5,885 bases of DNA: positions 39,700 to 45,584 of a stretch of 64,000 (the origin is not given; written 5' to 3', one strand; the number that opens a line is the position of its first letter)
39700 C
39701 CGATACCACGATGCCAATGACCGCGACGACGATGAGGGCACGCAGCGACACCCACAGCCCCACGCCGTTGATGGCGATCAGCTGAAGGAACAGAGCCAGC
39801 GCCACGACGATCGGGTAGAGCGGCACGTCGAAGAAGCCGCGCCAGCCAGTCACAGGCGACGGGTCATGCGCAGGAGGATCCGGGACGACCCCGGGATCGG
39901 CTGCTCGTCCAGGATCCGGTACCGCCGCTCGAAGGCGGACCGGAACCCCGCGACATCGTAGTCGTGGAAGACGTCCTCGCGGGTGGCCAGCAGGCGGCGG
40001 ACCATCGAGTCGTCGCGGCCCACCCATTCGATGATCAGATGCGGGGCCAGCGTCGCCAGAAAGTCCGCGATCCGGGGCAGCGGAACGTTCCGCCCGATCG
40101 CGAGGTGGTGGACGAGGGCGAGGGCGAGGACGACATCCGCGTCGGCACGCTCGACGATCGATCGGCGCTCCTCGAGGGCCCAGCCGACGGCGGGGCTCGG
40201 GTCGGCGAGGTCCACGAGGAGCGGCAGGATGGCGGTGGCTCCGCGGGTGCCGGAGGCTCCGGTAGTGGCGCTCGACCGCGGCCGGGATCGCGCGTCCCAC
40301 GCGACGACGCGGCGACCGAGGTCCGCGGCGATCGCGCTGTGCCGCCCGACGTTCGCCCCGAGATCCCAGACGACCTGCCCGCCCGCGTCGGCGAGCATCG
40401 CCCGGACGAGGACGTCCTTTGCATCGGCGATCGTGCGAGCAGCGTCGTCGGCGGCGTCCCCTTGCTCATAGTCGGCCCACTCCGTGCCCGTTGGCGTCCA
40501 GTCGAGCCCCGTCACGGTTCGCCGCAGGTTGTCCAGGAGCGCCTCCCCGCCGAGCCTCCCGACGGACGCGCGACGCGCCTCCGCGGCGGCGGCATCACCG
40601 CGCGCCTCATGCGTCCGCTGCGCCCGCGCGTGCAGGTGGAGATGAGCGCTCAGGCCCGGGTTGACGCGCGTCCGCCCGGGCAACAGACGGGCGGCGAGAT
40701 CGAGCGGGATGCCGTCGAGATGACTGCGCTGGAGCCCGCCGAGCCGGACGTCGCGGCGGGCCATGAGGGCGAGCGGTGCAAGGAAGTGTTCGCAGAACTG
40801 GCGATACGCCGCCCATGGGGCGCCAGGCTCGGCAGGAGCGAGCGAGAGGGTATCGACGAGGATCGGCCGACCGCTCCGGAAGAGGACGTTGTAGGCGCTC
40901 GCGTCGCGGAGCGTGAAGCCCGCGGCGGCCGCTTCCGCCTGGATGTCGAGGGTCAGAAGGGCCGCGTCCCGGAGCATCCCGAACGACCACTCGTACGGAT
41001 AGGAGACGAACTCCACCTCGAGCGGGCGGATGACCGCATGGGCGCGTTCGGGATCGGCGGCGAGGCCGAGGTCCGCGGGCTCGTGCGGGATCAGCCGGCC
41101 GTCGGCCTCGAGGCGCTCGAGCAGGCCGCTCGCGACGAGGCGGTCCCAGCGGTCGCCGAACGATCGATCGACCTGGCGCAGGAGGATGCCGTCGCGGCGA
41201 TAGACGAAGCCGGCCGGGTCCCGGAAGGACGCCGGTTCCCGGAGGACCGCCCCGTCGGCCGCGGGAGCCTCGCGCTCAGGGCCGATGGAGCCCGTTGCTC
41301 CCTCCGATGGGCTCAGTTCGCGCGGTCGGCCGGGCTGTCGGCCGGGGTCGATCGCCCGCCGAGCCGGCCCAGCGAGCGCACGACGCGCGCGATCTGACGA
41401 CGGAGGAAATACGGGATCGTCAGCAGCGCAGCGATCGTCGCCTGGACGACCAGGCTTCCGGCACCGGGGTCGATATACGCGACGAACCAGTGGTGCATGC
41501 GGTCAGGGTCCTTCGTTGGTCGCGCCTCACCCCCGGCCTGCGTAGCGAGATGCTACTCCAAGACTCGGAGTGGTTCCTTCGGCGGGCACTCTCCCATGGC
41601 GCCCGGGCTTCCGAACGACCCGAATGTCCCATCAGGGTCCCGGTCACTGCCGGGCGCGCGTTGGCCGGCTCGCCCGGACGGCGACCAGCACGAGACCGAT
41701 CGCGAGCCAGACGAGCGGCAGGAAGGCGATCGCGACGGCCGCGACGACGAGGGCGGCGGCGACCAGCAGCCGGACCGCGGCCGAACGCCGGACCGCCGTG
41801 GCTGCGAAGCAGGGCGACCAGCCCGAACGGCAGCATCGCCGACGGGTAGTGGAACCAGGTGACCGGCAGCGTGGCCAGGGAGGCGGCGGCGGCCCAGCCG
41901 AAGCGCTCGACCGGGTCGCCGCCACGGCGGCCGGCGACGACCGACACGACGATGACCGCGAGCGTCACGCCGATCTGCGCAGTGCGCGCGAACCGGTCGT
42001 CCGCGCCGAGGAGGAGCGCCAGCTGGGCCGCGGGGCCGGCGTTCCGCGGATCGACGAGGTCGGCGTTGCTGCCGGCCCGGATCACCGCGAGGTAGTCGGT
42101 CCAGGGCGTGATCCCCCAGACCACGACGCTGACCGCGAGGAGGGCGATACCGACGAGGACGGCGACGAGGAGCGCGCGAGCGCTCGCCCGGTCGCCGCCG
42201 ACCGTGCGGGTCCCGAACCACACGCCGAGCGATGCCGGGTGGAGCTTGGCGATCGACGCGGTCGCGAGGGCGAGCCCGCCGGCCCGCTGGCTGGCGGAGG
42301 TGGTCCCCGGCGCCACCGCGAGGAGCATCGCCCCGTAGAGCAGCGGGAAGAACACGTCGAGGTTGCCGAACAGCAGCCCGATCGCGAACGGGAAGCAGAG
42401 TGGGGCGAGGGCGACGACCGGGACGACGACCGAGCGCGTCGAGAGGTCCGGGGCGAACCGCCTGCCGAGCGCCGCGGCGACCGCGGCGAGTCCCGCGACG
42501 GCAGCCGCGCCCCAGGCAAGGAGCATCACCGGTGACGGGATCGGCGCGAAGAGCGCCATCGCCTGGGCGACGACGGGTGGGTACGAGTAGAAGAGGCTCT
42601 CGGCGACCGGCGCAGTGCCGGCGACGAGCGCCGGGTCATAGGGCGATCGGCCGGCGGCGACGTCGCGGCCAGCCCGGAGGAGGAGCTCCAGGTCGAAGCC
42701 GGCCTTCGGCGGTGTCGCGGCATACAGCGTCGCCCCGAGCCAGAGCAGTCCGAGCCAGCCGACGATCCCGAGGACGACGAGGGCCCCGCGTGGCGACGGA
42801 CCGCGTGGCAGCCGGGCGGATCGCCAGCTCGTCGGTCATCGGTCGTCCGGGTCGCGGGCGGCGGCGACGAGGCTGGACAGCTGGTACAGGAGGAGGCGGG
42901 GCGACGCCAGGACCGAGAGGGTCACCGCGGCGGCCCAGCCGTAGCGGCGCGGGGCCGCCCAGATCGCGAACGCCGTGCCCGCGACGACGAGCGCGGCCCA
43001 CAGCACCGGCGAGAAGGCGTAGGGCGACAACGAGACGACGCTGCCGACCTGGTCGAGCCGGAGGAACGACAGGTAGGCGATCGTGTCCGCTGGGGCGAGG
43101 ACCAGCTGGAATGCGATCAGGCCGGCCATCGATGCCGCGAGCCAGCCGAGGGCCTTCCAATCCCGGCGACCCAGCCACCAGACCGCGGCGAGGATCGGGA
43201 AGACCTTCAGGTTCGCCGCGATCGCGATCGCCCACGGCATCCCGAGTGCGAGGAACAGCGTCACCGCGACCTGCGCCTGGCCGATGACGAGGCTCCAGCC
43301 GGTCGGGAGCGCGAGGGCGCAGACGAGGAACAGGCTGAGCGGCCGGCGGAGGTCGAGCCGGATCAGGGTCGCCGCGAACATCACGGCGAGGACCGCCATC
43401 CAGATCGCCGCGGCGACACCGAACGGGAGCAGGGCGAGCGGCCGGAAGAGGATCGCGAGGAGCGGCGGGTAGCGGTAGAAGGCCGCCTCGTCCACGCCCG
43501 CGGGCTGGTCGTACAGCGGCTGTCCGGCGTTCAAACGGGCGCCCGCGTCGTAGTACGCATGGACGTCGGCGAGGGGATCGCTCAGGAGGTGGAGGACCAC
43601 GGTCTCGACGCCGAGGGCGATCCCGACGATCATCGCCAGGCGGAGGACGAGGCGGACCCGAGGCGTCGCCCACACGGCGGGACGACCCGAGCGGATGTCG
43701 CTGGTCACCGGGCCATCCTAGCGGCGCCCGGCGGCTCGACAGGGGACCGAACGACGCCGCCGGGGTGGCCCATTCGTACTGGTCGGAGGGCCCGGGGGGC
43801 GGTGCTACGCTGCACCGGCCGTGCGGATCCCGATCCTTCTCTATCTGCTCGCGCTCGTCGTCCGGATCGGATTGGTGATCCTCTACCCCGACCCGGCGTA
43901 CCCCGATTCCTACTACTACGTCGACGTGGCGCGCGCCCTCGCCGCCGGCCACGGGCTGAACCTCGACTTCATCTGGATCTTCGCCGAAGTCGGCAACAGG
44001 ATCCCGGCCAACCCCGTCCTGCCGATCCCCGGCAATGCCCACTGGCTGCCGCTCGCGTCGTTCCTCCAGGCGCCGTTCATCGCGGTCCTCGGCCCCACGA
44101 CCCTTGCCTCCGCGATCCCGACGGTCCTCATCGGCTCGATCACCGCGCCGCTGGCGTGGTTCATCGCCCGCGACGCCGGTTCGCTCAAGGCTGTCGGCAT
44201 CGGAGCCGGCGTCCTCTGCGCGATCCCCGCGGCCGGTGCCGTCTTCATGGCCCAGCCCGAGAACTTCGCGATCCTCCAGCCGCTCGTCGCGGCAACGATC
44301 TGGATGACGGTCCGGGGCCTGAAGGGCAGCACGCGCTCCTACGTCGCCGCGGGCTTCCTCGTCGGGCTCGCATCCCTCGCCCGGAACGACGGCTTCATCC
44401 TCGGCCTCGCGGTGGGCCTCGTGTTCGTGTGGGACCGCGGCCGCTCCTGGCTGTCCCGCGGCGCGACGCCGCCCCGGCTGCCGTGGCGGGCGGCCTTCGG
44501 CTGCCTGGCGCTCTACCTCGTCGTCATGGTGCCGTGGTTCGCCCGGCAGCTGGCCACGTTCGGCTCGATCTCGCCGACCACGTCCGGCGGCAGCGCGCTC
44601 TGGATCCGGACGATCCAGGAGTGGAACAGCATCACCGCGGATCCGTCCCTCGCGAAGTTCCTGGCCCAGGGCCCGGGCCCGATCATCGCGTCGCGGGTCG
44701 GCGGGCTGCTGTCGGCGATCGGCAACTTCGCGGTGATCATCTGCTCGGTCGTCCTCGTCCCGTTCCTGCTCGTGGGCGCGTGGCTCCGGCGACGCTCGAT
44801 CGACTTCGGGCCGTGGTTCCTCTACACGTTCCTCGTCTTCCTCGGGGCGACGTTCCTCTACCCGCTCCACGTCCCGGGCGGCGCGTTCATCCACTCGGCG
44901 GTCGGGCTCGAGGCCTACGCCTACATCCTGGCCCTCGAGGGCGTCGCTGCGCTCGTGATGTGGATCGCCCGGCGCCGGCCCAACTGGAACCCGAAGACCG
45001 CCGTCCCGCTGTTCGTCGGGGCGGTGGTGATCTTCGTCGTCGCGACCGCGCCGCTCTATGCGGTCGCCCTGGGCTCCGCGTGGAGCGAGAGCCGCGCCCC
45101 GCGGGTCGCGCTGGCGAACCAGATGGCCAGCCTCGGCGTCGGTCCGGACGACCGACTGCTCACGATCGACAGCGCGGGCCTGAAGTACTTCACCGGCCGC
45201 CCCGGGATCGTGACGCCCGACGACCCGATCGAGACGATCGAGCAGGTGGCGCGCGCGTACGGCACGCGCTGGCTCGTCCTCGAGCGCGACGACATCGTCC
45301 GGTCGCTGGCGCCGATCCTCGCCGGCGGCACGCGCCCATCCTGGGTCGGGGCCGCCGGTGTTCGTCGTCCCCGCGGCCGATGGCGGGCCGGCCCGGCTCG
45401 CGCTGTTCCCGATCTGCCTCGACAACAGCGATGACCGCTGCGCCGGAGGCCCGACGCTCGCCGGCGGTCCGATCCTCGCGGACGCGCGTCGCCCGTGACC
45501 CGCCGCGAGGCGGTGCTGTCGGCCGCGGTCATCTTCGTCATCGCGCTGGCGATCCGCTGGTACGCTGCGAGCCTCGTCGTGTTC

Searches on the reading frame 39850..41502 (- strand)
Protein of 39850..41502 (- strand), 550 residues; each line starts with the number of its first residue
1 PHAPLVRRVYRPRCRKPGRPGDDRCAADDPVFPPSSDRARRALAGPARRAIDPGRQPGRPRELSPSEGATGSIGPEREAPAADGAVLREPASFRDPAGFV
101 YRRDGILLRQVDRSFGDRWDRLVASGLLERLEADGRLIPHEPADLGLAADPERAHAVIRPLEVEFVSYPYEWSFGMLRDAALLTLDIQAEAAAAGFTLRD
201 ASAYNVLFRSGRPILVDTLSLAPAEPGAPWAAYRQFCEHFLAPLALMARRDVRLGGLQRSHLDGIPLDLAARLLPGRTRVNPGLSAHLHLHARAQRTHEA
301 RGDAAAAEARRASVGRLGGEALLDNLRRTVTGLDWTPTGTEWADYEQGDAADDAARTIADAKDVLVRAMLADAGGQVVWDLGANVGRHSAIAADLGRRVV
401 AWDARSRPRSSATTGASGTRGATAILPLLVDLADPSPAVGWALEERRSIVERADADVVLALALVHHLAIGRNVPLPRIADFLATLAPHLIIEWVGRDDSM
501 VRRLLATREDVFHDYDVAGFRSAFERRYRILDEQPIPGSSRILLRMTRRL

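Call 11: search_protein_families(library=pfam, proteins=[window:39850-41502:-], max_evalue=0.01)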
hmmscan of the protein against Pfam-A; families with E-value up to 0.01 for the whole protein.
window:39850-41502:- (550 aa): 0 families

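Call 21: search_protein_families(library=ncbifam, proteins=[window:39850-41502:-], max_evalue=0.1)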
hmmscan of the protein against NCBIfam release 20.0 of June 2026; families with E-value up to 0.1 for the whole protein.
window:39850-41502:- (550 aa): 2 families
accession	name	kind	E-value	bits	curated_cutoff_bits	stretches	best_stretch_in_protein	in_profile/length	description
TIGR01444.1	fkbM_fam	subfamily_domain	0.037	14.5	37.7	1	377-410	1-36/143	FkbM family methyltransferase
NF010077.0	PRK13559.1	subfamily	0.093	11.6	361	0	352-405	246-299/364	hypothetical protein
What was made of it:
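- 39850..41016 (-): Soluble protein with a class I methyltransferase-like motif (weak evidence). The FkbM-family hit has E = 0.037 (call 21).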

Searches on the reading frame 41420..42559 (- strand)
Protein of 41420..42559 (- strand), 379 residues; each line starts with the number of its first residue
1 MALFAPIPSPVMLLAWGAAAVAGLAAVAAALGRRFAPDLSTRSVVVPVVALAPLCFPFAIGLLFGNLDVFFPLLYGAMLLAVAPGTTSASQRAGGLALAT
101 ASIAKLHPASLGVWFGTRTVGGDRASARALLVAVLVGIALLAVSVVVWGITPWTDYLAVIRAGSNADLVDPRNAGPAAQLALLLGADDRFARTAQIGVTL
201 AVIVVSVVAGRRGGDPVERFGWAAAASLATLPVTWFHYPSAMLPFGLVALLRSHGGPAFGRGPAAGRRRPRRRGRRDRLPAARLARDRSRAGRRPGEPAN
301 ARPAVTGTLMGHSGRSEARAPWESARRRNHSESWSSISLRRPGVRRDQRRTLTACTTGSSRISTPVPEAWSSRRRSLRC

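Call 11: search_protein_families(library=pfam, proteins=[window:41420-42559:-], max_evalue=0.01)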
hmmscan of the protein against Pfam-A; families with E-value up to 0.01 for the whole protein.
window:41420-42559:- (379 aa): 1 family
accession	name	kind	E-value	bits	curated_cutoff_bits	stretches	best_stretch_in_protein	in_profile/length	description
PF09594.16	GT87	-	3.5e-08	33.9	25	1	2-226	12-229/237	Glycosyltransferase family 87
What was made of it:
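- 41420..42835 (-): GT87-like GT-C. Pfam GT87 scores 33.9 bits (call 11).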

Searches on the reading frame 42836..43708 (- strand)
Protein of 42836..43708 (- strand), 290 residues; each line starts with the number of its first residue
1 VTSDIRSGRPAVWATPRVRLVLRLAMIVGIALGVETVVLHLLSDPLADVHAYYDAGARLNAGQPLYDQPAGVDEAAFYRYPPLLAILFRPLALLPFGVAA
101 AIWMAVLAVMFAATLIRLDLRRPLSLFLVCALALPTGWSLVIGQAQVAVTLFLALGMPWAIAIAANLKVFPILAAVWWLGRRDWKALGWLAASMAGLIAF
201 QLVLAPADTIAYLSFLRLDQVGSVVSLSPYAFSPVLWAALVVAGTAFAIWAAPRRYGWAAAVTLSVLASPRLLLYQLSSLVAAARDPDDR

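Call 11: search_protein_families(library=pfam, proteins=[window:42836-43708:-], max_evalue=0.01)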
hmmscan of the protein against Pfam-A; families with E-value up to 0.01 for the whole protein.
window:42836-43708:- (290 aa): 1 family
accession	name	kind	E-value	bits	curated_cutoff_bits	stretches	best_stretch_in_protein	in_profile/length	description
PF09594.16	GT87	-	1.4e-12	48.4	25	1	78-269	1-236/237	Glycosyltransferase family 87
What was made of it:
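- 42836..43708 (-): GT87-like GT-C. Pfam GT87 scores 48.4 bits (call 11).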

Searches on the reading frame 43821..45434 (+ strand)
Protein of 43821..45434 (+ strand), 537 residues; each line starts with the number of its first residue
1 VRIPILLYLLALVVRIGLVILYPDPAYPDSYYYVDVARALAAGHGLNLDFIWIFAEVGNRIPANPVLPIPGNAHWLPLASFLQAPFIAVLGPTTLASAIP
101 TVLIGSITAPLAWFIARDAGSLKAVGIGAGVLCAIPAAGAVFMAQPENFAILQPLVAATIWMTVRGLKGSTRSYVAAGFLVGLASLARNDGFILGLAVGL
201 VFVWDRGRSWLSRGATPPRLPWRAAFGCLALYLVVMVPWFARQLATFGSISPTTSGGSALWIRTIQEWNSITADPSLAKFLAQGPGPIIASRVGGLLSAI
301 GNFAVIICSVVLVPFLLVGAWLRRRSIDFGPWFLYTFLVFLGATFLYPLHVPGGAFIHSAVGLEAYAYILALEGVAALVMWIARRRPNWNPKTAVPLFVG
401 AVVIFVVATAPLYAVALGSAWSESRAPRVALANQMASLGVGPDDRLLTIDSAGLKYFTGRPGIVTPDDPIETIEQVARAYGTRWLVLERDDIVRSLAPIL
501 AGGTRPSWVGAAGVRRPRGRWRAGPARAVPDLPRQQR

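Call 11: search_protein_families(library=pfam, proteins=[window:43821-45434:+], max_evalue=0.01)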
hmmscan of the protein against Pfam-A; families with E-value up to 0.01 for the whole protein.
window:43821-45434:+ (537 aa): 1 family
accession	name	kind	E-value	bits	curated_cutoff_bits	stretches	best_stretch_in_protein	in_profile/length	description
PF13231.12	PMT_2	-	4.5e-11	43.6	26.1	1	77-233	4-155/160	Dolichyl-phosphate-mannose-protein mannosyltransferase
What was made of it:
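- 43821..45434 (+): PMT_2/ArnT-like GT-C. Pfam PMT_2 scores 43.6 bits (call 11).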

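Call 72: search_protein_families(library=ncbifam, proteins=[window:43821-45434:+], max_evalue=0.00001)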
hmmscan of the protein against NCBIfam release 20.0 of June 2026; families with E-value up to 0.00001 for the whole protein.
window:43821-45434:+ (537 aa): 0 families
